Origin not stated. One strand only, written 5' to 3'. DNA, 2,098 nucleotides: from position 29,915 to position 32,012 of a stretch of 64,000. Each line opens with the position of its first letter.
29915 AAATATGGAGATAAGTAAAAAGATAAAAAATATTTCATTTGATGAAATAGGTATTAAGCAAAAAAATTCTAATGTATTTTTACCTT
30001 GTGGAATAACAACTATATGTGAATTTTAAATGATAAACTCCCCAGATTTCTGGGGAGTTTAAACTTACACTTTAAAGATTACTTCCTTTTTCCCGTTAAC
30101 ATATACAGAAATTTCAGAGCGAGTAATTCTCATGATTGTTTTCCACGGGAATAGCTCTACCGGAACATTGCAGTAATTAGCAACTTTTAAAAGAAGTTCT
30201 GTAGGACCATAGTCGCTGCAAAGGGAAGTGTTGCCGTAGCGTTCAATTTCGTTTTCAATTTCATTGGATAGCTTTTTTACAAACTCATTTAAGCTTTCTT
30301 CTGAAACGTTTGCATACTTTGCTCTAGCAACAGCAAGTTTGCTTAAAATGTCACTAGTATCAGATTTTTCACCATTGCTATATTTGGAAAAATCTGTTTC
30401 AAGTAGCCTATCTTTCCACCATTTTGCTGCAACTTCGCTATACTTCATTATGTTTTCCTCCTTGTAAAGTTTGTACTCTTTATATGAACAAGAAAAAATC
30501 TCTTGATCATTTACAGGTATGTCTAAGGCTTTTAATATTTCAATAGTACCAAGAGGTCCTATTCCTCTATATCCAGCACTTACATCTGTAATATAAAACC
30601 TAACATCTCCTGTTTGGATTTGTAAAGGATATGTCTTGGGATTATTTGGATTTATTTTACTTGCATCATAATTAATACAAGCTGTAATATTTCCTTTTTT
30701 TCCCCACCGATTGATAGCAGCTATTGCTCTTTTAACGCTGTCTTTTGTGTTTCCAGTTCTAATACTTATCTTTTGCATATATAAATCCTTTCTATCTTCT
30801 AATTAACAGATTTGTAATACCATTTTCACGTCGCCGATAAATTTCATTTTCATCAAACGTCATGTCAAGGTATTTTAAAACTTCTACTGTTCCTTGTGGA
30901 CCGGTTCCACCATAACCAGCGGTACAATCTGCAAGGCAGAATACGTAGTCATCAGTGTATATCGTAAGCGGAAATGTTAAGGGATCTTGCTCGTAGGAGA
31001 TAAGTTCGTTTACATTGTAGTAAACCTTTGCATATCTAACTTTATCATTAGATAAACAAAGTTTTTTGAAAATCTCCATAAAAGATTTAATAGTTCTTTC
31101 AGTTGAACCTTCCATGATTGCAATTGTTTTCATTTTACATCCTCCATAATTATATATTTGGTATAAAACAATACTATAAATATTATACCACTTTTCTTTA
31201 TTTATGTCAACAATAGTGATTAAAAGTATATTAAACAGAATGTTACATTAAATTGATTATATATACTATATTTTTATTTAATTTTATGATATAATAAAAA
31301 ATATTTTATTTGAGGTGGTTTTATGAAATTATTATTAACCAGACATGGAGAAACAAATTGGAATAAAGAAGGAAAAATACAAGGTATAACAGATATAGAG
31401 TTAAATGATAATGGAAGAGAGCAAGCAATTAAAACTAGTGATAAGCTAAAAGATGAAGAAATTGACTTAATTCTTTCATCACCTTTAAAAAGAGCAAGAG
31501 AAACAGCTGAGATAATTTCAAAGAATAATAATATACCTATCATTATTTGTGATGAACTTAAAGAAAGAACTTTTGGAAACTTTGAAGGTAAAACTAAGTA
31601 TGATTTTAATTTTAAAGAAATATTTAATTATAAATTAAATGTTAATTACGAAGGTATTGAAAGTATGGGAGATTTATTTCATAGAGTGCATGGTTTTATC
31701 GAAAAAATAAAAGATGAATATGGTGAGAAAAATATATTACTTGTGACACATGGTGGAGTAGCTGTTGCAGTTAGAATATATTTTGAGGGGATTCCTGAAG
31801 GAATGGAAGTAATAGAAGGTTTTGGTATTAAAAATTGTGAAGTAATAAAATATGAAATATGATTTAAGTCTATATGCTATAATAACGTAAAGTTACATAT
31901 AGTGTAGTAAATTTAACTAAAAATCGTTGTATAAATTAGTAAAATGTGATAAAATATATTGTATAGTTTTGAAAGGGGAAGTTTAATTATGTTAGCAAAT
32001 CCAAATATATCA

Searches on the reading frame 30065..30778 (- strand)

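Call 73: search_protein_families(library=pfam, proteins=[window:30065-30778:-], max_evalue=0.1)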
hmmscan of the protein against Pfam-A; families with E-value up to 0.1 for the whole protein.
window:30065-30778:- (237 aa): 2 families
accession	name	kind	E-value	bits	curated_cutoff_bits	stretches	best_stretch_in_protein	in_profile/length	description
PF07196.18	Flagellin_IN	-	0.0086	16.7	22.7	1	12-42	20-49/55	Flagellin hook IN motif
PF24620.1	DUF7625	-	0.087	13.3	27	0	78-109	51-82/95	Domain of unknown function (DUF7625)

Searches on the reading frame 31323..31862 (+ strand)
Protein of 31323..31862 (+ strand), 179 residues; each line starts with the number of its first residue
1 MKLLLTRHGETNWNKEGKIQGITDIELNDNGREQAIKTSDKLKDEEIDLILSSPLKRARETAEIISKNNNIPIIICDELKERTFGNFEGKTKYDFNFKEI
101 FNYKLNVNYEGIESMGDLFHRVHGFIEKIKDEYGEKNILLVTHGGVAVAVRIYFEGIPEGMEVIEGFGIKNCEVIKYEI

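Call 73: search_protein_families(library=pfam, proteins=[window:31323-31862:+], max_evalue=0.1)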
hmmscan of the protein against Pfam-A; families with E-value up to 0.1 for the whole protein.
window:31323-31862:+ (179 aa): 1 family
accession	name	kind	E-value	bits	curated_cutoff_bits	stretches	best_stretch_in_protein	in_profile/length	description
PF00300.27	His_Phos_1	-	4.4e-47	160.7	21.7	1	3-178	1-180/194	Histidine phosphatase superfamily (branch 1)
